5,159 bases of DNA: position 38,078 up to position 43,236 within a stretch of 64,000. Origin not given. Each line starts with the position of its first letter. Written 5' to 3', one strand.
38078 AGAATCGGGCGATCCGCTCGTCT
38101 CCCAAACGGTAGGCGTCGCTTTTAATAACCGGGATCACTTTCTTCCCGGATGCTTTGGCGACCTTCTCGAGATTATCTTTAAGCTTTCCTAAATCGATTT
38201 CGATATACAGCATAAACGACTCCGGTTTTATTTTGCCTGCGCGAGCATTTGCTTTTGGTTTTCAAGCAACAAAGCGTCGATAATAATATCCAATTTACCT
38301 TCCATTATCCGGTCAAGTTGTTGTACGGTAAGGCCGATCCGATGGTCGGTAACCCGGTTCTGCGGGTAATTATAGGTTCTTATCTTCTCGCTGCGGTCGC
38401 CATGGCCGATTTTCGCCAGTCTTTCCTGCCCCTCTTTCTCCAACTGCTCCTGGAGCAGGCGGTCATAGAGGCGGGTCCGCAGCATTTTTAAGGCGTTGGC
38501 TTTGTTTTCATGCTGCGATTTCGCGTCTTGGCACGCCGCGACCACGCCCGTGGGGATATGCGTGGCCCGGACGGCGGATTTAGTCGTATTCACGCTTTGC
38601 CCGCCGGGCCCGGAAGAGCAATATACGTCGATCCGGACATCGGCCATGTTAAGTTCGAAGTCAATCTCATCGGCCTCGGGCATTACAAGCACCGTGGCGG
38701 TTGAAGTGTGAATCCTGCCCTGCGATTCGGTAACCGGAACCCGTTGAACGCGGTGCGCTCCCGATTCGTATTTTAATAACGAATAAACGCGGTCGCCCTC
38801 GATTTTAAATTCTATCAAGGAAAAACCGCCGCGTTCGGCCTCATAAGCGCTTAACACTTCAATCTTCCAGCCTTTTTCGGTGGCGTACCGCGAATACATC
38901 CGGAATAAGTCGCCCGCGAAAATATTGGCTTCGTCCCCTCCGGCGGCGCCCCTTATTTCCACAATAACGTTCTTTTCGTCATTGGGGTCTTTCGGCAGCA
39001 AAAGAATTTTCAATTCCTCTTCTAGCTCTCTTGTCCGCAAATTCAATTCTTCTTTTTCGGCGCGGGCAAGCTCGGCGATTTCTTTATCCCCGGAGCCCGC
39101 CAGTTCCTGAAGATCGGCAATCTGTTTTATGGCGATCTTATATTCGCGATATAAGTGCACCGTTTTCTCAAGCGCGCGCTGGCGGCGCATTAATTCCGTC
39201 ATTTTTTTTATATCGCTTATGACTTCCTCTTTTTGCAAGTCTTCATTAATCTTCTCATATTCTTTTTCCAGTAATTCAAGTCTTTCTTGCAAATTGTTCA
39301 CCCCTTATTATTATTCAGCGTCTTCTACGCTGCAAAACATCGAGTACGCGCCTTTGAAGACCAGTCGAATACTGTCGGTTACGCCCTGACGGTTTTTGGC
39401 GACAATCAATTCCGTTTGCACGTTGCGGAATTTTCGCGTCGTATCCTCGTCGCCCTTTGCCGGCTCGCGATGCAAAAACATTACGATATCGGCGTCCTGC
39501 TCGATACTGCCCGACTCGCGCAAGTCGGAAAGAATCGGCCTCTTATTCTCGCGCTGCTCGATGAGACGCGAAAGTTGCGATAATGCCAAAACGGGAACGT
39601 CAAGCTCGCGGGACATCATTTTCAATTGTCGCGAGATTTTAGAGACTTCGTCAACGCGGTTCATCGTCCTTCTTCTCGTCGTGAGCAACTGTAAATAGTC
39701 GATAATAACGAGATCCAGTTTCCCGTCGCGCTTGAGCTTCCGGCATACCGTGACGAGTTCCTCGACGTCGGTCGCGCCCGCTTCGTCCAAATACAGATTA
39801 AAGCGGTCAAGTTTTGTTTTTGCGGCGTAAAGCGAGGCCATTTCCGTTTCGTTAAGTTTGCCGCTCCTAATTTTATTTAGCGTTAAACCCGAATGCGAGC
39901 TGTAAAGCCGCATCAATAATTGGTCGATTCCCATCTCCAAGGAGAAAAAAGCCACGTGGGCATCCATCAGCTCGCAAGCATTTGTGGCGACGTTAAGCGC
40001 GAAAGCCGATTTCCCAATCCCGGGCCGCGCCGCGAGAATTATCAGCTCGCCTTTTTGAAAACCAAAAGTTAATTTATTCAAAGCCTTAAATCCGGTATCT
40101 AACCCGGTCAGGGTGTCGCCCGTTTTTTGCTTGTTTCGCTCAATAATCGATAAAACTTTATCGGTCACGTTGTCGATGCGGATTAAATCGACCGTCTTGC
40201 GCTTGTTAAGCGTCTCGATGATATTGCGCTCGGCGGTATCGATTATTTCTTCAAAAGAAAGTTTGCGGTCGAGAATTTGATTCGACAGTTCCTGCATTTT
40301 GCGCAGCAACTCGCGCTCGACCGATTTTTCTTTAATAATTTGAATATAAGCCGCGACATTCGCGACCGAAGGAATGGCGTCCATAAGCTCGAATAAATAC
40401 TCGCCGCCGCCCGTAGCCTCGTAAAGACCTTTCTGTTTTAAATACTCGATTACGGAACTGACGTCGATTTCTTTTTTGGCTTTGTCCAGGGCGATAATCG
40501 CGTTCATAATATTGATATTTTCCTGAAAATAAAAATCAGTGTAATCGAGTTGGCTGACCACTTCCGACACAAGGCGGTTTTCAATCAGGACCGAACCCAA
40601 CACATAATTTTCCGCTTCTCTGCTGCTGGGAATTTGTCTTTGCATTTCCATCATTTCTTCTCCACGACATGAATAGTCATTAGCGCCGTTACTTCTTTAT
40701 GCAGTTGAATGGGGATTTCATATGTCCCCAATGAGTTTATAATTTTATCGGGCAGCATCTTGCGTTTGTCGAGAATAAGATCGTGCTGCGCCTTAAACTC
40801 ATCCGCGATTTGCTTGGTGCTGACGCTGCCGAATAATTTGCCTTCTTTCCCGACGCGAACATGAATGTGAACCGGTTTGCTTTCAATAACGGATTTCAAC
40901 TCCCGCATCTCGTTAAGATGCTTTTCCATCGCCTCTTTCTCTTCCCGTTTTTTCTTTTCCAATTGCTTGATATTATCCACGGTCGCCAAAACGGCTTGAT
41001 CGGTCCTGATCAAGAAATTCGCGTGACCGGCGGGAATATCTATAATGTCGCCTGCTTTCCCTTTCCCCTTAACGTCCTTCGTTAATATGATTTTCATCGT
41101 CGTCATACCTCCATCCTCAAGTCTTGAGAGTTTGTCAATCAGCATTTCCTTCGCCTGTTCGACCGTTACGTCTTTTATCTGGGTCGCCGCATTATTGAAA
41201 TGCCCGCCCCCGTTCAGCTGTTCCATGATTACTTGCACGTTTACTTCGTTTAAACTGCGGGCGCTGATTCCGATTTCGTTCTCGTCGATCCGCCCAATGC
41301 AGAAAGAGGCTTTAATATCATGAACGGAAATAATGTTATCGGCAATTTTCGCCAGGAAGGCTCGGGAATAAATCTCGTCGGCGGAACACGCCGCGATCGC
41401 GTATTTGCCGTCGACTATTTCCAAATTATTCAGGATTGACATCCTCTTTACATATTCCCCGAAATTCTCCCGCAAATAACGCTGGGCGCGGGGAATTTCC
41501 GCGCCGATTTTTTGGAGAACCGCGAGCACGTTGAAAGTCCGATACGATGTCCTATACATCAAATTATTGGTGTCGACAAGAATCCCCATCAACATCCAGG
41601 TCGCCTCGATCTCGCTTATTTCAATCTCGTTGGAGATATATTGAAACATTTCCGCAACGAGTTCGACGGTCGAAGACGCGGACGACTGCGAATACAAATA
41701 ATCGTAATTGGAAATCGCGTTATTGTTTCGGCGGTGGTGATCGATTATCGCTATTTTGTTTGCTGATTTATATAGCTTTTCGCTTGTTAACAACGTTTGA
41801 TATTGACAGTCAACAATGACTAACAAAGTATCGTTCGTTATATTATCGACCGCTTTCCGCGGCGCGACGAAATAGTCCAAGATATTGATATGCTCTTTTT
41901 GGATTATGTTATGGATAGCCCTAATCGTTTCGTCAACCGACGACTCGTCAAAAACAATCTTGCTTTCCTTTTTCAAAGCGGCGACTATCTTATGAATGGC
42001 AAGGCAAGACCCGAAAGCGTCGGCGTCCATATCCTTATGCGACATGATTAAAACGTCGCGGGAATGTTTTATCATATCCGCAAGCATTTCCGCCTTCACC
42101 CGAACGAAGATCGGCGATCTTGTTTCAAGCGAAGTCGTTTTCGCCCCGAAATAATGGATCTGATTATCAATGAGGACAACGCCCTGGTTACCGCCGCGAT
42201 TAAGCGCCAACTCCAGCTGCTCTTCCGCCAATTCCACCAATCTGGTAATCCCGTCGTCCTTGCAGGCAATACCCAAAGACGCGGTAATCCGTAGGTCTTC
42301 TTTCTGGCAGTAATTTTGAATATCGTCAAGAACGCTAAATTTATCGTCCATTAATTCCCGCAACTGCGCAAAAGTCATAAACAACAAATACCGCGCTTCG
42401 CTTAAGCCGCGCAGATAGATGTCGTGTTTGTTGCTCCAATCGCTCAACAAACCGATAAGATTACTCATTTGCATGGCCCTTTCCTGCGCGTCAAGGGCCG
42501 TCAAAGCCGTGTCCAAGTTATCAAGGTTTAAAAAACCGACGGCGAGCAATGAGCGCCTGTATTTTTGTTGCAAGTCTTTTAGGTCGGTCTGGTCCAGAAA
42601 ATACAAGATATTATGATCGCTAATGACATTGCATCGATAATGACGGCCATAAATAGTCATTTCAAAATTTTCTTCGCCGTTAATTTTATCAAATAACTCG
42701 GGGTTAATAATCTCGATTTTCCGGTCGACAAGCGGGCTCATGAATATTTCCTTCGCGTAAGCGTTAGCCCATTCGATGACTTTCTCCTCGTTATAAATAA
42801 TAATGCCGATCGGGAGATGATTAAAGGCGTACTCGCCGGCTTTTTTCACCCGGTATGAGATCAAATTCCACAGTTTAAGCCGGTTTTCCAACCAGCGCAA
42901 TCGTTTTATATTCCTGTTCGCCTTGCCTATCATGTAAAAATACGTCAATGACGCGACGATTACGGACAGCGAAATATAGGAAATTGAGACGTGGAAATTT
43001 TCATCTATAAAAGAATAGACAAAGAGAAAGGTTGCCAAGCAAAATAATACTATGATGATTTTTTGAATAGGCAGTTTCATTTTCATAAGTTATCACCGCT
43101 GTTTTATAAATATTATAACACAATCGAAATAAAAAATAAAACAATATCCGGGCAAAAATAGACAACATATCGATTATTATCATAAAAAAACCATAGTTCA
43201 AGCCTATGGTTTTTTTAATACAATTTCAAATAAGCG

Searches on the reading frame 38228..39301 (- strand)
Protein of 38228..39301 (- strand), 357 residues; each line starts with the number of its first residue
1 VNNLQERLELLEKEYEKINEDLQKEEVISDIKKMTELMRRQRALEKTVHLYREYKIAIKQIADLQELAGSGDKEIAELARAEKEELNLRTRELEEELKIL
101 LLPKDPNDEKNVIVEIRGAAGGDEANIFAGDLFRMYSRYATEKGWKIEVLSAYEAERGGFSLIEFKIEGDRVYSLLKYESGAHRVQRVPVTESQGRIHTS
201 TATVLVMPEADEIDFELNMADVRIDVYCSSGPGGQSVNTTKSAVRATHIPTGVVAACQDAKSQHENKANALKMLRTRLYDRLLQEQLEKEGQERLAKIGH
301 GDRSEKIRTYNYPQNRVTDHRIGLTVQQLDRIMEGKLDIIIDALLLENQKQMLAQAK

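Call 38: search_protein_families(library=pfam, proteins=[window:38228-39301:-], max_evalue=0.001)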
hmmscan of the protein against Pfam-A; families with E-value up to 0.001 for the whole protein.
window:38228-39301:- (357 aa): 2 families
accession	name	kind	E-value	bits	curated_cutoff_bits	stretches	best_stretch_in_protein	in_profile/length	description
PF03462.23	PCRF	-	8.7e-72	241.4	24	1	11-204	1-194/194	PCRF domain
PF00472.26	RF-1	-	4.9e-39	133.3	35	1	211-321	1-116/116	RF-1 domain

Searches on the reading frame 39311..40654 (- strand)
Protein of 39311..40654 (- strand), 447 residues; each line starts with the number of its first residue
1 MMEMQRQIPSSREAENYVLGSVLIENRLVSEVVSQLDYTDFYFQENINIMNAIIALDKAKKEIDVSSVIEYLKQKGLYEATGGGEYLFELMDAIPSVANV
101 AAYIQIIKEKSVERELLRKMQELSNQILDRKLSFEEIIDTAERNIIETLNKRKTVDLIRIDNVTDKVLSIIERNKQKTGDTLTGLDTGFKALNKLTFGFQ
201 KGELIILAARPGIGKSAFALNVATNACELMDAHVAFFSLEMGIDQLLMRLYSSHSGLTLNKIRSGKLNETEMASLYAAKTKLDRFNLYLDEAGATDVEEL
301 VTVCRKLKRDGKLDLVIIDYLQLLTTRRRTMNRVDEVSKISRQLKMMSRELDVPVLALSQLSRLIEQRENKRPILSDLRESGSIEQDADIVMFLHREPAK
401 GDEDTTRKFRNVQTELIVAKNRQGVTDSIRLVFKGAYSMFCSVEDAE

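Call 38: search_protein_families(library=pfam, proteins=[window:39311-40654:-], max_evalue=0.001)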
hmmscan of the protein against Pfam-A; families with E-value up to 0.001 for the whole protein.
window:39311-40654:- (447 aa): 6 families
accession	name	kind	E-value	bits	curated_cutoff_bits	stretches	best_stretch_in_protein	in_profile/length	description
PF03796.21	DnaB_C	-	4.1e-93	311.9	27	1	184-440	1-253/255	DnaB-like helicase C terminal domain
PF00772.26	DnaB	-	1.4e-25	89.7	23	1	9-109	3-103/103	DnaB-like helicase N terminal domain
PF13481.12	AAA_25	-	5.5e-14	52.7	27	1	184-360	14-189/195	AAA domain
PF06745.19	ATPase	-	1.5e-07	31.5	26.6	1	186-347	2-154/231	KaiC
PF20307.4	divDNAB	-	2e-06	27.2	26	1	150-327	24-215/356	Divergent DnaB-like ATPase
PF13479.12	AAA_24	-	0.00079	19.8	27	0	205-422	5-194/195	AAA domain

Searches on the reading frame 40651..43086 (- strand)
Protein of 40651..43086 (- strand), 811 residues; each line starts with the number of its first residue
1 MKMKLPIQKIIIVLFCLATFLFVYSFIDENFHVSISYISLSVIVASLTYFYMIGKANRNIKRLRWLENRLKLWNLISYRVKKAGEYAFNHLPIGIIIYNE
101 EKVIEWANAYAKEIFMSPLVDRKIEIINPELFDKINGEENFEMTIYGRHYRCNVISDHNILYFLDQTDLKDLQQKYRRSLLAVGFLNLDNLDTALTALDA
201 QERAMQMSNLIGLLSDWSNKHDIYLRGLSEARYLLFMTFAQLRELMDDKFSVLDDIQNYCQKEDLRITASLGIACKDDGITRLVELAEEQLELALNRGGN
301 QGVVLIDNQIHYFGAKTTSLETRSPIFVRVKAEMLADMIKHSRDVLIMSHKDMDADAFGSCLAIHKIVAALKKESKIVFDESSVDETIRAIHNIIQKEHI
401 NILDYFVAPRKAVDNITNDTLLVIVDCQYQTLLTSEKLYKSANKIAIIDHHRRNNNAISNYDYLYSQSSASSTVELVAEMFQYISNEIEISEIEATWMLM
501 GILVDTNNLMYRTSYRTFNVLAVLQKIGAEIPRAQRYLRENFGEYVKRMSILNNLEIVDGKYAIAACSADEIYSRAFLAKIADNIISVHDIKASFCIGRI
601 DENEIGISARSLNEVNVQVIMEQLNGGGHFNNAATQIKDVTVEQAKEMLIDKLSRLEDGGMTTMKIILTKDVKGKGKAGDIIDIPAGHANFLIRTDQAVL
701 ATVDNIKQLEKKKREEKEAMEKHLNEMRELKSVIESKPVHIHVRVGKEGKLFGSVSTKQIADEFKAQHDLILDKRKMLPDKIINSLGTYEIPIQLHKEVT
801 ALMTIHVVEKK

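Call 38: search_protein_families(library=pfam, proteins=[window:40651-43086:-], max_evalue=0.001)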
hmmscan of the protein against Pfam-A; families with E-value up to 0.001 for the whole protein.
window:40651-43086:- (811 aa): 6 families
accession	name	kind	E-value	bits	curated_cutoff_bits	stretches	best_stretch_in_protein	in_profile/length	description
PF24898.2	GGDEF_GdpP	-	3.6e-24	85.9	30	1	186-308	1-122/126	Cyclic-di-AMP phosphodiesterase GdpP-like, GGDEF domain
PF03948.19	Ribosomal_L9_C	-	9.7e-23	80.9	23.2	1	726-809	2-86/86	Ribosomal protein L9, C-terminal domain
PF01368.27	DHH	-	6.9e-19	68.8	28.1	1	345-502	2-125/125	DHH family, N-terminal domain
PF21370.4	PAS_GdpP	-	5.3e-17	62.4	27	1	80-165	1-89/90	Cyclic-di-AMP phosphodiesterase GdpP-like, PAS domain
PF01281.25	Ribosomal_L9_N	-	4.5e-14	52.2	20.7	1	664-709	1-47/47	Ribosomal protein L9, N-terminal domain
PF02272.25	DHHA1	-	1.1e-11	45.5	25.9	1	560-653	2-96/102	DHHA1 domain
